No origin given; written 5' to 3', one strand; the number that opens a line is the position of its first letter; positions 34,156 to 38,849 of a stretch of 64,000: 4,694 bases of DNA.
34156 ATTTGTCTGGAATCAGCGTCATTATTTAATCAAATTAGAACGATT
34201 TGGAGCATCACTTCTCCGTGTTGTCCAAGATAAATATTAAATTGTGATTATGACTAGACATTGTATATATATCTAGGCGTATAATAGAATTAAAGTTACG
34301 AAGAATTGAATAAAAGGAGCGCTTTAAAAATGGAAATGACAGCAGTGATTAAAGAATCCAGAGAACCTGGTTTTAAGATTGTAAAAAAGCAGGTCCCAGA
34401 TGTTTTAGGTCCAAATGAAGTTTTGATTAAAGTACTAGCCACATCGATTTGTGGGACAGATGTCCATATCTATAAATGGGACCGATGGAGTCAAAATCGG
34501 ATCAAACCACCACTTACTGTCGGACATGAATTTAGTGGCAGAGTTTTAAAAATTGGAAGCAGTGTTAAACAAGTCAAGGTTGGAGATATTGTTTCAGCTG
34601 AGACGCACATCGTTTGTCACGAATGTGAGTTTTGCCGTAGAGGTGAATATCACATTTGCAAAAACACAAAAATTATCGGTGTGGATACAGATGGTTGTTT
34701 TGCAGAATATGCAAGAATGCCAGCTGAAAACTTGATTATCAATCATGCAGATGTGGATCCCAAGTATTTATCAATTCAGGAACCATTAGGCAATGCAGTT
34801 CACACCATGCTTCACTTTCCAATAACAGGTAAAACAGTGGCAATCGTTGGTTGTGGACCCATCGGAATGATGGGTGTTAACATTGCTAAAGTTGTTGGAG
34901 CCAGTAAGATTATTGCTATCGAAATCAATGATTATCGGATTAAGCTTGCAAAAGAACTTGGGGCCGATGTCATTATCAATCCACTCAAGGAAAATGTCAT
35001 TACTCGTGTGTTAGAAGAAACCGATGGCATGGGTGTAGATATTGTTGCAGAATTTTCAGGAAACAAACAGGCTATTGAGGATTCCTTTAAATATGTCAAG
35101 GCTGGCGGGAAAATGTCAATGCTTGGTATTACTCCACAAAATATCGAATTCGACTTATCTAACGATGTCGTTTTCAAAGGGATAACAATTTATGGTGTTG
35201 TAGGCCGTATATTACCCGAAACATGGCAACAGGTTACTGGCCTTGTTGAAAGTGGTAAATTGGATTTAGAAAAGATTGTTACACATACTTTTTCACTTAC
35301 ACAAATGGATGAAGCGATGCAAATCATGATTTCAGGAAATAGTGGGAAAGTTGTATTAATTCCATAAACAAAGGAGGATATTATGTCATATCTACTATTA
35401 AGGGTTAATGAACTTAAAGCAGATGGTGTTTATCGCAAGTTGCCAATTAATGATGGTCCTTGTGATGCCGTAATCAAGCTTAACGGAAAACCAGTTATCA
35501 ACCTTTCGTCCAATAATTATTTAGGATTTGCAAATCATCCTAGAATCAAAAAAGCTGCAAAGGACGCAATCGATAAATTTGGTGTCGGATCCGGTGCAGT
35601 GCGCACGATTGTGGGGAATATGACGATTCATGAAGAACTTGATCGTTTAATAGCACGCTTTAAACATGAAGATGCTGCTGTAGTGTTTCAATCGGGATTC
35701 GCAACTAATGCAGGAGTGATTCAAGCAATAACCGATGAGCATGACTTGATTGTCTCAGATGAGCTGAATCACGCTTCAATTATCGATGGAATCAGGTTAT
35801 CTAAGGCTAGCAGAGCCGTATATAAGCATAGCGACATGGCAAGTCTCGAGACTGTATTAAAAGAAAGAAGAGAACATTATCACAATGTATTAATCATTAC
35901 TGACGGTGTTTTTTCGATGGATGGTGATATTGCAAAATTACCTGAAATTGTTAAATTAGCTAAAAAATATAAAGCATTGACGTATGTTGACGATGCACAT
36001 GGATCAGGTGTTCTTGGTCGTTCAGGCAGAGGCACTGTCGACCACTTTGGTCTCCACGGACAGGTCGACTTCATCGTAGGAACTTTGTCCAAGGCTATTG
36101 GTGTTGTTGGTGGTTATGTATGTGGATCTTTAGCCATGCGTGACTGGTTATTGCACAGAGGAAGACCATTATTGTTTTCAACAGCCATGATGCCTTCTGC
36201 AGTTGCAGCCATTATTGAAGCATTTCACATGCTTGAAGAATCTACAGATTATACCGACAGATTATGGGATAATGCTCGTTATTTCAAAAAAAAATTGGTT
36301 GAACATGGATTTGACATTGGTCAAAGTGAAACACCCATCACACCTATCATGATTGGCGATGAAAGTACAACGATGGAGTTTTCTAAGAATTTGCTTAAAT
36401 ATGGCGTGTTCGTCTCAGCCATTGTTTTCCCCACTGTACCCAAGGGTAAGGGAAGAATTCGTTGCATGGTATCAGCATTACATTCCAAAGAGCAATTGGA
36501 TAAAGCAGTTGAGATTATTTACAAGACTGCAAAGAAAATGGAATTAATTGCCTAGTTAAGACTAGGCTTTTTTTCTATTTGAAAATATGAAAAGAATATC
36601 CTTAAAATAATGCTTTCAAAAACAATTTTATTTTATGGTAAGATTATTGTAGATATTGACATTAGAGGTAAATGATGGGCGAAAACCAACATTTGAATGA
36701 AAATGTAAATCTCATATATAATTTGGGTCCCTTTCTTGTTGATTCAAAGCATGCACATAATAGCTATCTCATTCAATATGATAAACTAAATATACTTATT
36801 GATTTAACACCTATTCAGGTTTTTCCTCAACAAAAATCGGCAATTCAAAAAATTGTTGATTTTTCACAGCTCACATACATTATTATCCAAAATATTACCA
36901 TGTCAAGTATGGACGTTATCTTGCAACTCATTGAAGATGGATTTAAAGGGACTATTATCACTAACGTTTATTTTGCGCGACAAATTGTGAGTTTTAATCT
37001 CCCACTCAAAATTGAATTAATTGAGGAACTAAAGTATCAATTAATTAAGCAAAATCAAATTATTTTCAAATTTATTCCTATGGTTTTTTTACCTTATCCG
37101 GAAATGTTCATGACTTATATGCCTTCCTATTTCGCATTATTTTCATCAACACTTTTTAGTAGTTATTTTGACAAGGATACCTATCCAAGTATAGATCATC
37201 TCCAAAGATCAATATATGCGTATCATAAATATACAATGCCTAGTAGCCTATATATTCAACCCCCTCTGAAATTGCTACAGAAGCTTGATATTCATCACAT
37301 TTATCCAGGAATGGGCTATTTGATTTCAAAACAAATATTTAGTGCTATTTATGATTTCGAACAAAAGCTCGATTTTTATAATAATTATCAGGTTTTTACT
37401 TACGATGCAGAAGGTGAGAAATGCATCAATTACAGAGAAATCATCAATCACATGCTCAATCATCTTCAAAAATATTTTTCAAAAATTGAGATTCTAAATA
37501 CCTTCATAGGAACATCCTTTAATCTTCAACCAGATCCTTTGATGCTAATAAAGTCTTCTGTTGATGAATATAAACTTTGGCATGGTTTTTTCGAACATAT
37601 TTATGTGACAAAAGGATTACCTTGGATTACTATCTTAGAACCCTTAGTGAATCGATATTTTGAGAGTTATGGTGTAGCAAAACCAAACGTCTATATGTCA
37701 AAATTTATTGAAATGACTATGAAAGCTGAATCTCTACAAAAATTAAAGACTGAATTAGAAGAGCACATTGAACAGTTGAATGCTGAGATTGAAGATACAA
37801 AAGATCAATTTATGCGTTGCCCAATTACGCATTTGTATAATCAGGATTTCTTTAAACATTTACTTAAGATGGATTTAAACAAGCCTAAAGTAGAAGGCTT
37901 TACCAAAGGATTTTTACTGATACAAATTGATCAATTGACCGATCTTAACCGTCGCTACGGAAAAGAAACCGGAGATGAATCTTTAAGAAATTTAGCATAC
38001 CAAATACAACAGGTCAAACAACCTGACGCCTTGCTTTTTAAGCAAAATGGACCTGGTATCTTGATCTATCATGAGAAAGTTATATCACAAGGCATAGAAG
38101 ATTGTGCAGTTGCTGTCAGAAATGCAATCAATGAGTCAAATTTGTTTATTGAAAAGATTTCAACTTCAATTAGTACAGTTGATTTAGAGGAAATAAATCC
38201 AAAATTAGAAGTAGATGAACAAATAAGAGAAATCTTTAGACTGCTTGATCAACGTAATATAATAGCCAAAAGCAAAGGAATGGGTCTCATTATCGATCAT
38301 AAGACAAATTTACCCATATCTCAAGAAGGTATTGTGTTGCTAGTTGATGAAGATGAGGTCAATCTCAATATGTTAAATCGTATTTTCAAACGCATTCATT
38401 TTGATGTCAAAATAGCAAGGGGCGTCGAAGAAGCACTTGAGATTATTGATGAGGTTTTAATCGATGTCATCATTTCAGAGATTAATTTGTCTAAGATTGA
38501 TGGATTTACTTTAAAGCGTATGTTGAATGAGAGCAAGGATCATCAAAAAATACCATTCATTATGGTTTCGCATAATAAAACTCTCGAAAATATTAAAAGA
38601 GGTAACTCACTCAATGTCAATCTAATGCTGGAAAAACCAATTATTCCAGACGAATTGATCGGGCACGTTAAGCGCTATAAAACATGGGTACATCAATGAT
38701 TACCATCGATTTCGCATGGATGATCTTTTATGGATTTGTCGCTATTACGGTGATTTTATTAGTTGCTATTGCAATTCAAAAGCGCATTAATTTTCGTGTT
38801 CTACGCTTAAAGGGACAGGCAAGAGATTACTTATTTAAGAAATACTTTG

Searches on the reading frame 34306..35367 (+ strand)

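Call 7: search_protein_families(library=ncbifam, proteins=[window:34306-35367:+])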
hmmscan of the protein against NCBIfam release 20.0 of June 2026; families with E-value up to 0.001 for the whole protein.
window:34306-35367:+ (353 aa): 25 families
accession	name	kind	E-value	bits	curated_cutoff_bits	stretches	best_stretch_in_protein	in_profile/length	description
TIGR00692.1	tdh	equivalog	8.1e-137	455.8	458.35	1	13-352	1-339/340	L-threonine 3-dehydrogenase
NF003808.0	PRK05396.1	equivalog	4e-135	450.1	380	1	11-351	1-338/341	L-threonine 3-dehydrogenase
NF041097.1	keto_inos_dh_IolM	equivalog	4.8e-72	242.7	450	1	17-351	34-387/389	scyllo-inosose 3-dehydrogenase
NF007375.0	PRK09880.1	equivalog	6.6e-46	156.6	469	1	37-342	28-331/344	L-idonate 5-dehydrogenase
TIGR03451.1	mycoS_dep_FDH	equivalog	2.2e-42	145.2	512.9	2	162-348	166-353/358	S-(hydroxymethyl)mycothiol dehydrogenase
NF007489.0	PRK10083.1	equivalog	5.3e-42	144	376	1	23-342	12-324/339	Zn-dependent oxidoreductase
NF010344.0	PRK13771.1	subfamily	1.2e-40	139.5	349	1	11-351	1-331/334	putative alcohol dehydrogenase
NF006940.0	PRK09422.1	equivalog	9.1e-40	136.6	344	1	13-341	4-319/338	alcohol dehydrogenase AdhP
NF007642.0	PRK10309.1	equivalog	1.8e-39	136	550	1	12-351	2-344/347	galactitol-1-phosphate 5-dehydrogenase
TIGR03201.1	dearomat_had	equivalog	8.6e-37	127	338.65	1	20-340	6-335/349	6-hydroxycyclohex-1-ene-1-carbonyl-CoA dehydrogenase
TIGR02818.1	adh_III_F_hyde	equivalog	1.7e-34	119.5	543.95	2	174-351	185-366/368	S-(hydroxymethyl)glutathione dehydrogenase/class III alcohol dehydrogenase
NF041172.1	AcrlCoa_red_Thmprot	equivalog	1.2e-31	109.9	500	1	11-351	1-332/334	acryloyl-CoA reductase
TIGR03366.1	HpnZ_proposed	hypoth_equivalog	2.6e-31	109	328.1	1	34-332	3-313/315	putative phosphonate catabolism associated alcohol dehydrogenase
TIGR03989.1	Rxyl_3153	subfamily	3.5e-30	105.5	440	2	174-346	186-363/370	NDMA-dependent alcohol dehydrogenase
NF047908.1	AldhRedAhr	equivalog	1e-23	83.8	470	1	31-346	23-327/335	NADPH-dependent aldehyde reductase Ahr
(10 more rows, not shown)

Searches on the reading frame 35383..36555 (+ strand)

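Call 7: search_protein_families(library=ncbifam, proteins=[window:35383-36555:+])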
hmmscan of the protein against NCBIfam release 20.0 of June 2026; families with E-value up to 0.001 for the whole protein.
window:35383-36555:+ (390 aa): 15 families
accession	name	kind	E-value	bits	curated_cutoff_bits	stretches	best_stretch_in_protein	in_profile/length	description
TIGR01825.1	gly_Cac_T_rel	subfamily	1.1e-171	570.8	535.4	1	8-389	5-385/385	BioF/Kbl family PLP-dependent acyltransferase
NF005394.0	PRK06939.1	equivalog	7.1e-154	512.3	460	1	7-389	12-397/397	glycine C-acetyltransferase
TIGR00858.1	bioF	equivalog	5.7e-131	436.6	426.45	1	17-378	2-363/365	8-amino-7-oxononanoate synthase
TIGR01822.1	2am3keto_CoA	equivalog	8.7e-122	406.8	493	1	8-389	9-393/393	glycine C-acetyltransferase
NF047600.1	SerpalmtaseCFB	equivalog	7.3e-120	400.2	640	1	8-387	15-393/395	serine palmitoyltransferase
NF047599.1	SerpalmtaseBetaP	equivalog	2.2e-92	309.8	500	1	32-386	39-393/394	serine palmitoyltransferase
TIGR01821.1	5aminolev_synth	equivalog_domain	2.8e-87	293.2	338.55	1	36-388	45-399/402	5-aminolevulinate synthase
NF047603.1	SerpalmtaseAlphaP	equivalog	3.9e-74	249.7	670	1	26-384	37-394/399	serine palmitoyltransferase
NF005526.0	PRK07179.1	equivalog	2e-63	214.4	428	1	37-388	55-401/407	alpha-hydroxyketone-type quorum-sensing autoinducer synthase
NF005697.0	PRK07505.1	subfamily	5.1e-54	183.4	342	1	32-384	44-400/405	hypothetical protein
NF004608.1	PRK05937.1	equivalog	1.4e-43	149.1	399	1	39-385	5-348/366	8-amino-7-oxononanoate synthase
NF000586.1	PRK00011.1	subfamily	4.9e-08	32.1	335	1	87-316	69-301/404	serine hydroxymethyltransferase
TIGR01328.1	met_gam_lyase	equivalog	3.5e-07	29.4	549.7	1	67-249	46-221/391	methionine gamma-lyase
TIGR01329.1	cysta_beta_ly_E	equivalog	0.00065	18.5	487.5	1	78-214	45-182/383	cystathionine beta-lyase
NF005263.0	PRK06767.1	equivalog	0.0007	18.7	617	1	67-241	48-219/392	methionine gamma-lyase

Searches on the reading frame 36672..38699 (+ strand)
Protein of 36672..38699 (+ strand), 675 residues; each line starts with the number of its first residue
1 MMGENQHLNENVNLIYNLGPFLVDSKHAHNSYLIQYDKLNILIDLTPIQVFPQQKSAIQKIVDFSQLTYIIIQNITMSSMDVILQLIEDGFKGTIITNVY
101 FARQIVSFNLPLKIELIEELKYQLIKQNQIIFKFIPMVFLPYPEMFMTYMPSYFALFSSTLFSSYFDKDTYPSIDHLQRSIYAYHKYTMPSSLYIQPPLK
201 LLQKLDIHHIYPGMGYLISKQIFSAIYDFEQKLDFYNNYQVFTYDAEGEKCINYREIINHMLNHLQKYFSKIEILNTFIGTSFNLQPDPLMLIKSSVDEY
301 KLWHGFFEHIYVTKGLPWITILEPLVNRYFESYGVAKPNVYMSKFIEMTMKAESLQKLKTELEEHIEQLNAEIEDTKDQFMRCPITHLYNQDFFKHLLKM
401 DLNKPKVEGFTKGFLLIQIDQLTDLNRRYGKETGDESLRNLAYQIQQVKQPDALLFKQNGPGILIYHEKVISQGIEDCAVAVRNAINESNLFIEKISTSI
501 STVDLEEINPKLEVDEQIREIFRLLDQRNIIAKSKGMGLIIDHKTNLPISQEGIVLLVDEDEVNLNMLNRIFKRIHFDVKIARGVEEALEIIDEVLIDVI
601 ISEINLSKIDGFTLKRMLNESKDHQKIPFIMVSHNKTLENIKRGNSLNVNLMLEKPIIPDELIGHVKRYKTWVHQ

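Call 7: search_protein_families(library=ncbifam, proteins=[window:36672-38699:+])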
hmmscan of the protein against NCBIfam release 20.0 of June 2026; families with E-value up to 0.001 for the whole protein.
window:36672-38699:+ (675 aa): 53 families (the best 25 are shown)
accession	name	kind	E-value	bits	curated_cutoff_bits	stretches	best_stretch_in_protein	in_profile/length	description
NF007135.0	PRK09581.1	equivalog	1.1e-21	77.2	474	2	555-667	5-117/457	PleD family two-component system response regulator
TIGR00254.1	GGDEF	domain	5.5e-11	42.4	37.4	1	381-537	6-161/168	diguanylate cyclase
NF008099.0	PRK10841.1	equivalog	3.8e-10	38.2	920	1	542-671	814-941/949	two-component system sensor histidine kinase RcsC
TIGR02956.1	TMAO_torS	equivalog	4.8e-10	38.2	676.5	1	554-668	703-818/967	TMAO reductase system sensor histidine kinase/response regulator TorS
NF053512.1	nitric_RR_NosR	exception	6.7e-10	38.6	400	1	555-614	1-60/422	response regulator c-di-GMP phosphodiesterase, NosR family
NF047654.1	DiguCycDgcRLepto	equivalog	1.5e-09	37.2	500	1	376-487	129-240/295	diguanylate cyclase DgcR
TIGR02154.1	PhoB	equivalog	1e-08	34.8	296.2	1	555-667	5-117/226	phosphate regulon transcriptional regulator PhoB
NF007969.0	PRK10693.1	equivalog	3.5e-08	32.9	329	1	555-657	10-110/337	two-component system response regulator RssB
NF045717.1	DVU0259_DivK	exception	4.3e-08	33.4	160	1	555-668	5-114/117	DVU0259 family response regulator domain-containing protein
NF033117.2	vanR_ACDEGLN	exception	8.2e-08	32.1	350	1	556-668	2-111/226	VanR-ABDEGLN family response regulator transcription factor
NF007423.1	PRK09966.1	equivalog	1.5e-07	30.7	325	1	346-456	205-315/390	diguanylate cyclase DgcN/YfiN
NF007420.1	PRK09959.1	equivalog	2.4e-07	28.7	1995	1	548-669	952-1073/1197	acid-sensing system histidine kinase EvgS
NF008302.0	PRK11091.1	equivalog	3.7e-07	28.7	838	1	554-668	527-641/779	aerobic respiration two-component sensor histidine kinase ArcB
NF045944.1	ResRegRpaBCyano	equivalog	3.8e-07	29.7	330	1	556-666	1-108/229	response regulator transcription factor RpaB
NF033120.0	vanR_FM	exception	5.6e-07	29.4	460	1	555-667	5-115/231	vancomycin resistance response regulator transcription factor, VanR-F/VanR-M family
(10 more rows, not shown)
